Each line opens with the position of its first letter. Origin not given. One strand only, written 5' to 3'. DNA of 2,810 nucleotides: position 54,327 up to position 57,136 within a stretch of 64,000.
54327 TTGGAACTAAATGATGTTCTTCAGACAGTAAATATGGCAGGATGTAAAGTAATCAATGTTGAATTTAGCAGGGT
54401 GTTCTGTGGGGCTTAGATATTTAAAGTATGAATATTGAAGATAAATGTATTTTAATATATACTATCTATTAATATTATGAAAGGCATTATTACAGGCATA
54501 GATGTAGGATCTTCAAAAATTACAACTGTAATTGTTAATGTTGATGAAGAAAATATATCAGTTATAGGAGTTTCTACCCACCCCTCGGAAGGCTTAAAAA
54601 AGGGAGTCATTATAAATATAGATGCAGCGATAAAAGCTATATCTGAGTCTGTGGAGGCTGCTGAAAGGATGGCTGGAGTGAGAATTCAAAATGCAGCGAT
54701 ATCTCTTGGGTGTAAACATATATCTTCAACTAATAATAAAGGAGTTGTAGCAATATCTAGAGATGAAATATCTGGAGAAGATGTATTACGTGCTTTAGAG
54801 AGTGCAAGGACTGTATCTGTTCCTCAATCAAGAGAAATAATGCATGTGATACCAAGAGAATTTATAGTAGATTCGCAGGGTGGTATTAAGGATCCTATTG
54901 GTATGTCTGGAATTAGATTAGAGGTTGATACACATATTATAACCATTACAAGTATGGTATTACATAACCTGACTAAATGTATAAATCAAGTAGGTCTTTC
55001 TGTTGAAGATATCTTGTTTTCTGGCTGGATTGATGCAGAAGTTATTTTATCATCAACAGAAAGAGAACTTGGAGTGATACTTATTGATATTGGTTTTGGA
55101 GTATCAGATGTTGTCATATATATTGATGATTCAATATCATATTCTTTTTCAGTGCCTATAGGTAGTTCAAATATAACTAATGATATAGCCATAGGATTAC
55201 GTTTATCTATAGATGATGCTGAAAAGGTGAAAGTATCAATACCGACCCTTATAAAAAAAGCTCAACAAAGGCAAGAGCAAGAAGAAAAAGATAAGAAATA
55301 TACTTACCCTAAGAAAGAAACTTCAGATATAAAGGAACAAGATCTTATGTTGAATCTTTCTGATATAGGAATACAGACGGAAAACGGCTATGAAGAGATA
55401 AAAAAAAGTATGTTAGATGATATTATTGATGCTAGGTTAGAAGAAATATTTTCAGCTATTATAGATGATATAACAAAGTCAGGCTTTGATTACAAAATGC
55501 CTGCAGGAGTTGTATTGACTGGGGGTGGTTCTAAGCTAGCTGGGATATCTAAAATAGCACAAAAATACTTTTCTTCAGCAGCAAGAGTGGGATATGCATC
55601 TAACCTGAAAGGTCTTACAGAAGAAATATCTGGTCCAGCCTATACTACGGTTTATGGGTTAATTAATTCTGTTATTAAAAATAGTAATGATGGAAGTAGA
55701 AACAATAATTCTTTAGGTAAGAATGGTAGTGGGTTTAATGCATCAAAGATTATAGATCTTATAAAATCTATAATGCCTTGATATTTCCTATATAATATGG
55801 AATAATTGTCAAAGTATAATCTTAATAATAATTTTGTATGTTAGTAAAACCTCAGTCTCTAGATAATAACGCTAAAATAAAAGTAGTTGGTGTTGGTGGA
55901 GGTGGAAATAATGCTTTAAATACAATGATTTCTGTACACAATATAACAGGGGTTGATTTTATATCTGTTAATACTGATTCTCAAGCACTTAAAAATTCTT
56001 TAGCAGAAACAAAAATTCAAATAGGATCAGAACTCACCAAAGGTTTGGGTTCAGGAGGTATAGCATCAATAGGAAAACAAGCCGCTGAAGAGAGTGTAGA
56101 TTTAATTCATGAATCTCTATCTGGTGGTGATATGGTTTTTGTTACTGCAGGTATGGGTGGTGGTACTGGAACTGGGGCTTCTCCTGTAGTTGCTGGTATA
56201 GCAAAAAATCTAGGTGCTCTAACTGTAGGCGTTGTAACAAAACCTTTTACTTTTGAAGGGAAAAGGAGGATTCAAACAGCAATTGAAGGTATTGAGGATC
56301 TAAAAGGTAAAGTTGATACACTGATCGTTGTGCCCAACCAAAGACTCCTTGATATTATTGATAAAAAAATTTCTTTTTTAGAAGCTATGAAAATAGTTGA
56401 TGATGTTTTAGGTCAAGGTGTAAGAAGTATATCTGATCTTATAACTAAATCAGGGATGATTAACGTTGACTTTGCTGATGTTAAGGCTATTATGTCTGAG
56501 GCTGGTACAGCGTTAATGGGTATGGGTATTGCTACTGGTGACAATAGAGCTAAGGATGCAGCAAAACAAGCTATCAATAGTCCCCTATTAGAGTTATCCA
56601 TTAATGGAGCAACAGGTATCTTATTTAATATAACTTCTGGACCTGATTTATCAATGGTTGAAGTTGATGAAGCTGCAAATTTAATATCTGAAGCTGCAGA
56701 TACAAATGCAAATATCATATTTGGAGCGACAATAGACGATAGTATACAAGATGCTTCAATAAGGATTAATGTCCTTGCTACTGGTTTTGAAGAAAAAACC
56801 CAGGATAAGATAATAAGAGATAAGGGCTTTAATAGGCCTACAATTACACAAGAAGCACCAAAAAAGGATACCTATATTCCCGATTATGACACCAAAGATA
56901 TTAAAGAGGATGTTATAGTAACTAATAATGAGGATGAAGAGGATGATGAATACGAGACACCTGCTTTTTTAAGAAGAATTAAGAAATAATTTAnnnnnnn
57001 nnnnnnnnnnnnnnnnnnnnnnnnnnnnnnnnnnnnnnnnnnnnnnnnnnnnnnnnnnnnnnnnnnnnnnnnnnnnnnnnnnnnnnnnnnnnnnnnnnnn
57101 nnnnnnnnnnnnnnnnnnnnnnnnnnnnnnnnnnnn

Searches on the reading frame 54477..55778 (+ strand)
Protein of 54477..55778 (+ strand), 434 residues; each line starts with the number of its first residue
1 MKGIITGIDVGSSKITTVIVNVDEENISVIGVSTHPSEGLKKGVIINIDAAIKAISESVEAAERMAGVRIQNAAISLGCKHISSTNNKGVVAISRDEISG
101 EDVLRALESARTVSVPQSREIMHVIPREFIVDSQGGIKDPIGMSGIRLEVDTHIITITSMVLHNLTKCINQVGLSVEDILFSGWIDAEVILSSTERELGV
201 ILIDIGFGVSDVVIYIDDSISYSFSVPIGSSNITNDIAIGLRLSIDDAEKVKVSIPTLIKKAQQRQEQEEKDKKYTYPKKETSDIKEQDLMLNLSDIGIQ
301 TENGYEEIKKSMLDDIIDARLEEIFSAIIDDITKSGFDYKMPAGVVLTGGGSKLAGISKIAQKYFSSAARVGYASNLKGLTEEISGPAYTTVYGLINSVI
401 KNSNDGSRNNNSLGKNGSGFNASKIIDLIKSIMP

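Call 65: search_protein_families(library=pfam, proteins=[window:54477-55778:+], max_evalue=0.001)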
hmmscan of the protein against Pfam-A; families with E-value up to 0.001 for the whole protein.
window:54477-55778:+ (434 aa): 4 families
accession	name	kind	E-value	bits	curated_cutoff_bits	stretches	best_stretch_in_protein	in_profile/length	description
PF14450.12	FtsA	-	8.6e-33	113.8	31.8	2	201-394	1-127/127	Cell division protein FtsA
PF02491.25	SHS2_FTSA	-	1.1e-29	103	25.4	1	80-156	2-79/79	SHS2 domain inserted in FTSA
PF11104.14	PilM_2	-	1.3e-07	31.3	27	0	191-253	173-235/340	Type IV pilus assembly protein PilM;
PF06723.19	MreB_Mbl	-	2e-05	24.1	27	1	198-366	145-298/327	MreB/Mbl protein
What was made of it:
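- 53742..55781 (+): ftsQ-like (53742-54416) and ftsA (54477-55781) genes upstream of ftsZ. FtsA and SHS2_FTSA Pfam hits (call 65).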

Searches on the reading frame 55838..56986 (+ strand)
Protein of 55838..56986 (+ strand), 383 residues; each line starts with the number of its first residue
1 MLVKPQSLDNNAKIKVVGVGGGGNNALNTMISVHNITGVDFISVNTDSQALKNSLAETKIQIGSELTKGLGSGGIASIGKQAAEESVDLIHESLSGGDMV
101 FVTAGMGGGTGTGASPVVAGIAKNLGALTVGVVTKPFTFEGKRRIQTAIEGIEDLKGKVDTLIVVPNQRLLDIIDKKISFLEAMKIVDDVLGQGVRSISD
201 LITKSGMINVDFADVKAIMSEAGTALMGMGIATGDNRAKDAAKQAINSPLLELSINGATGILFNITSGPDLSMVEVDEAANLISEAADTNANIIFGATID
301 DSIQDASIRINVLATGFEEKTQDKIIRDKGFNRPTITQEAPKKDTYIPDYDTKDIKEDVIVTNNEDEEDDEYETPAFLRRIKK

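Call 65: search_protein_families(library=pfam, proteins=[window:55838-56986:+], max_evalue=0.001)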
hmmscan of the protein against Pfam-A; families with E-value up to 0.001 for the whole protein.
window:55838-56986:+ (383 aa): 2 families
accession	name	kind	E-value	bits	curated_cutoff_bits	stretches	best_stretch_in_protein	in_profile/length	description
PF00091.31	Tubulin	-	2.3e-48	165.5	33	1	13-175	1-190/190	Tubulin/FtsZ family, GTPase domain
PF12327.13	FtsZ_C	-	2e-33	115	27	1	223-318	1-95/95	FtsZ family, C-terminal domain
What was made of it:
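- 55838..56989 (+): ftsZ (383 aa), the upstream gene in the same transcription unit. Pfam Tubulin E=2.3e-48 and FtsZ_C E=2e-33 (call 65).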
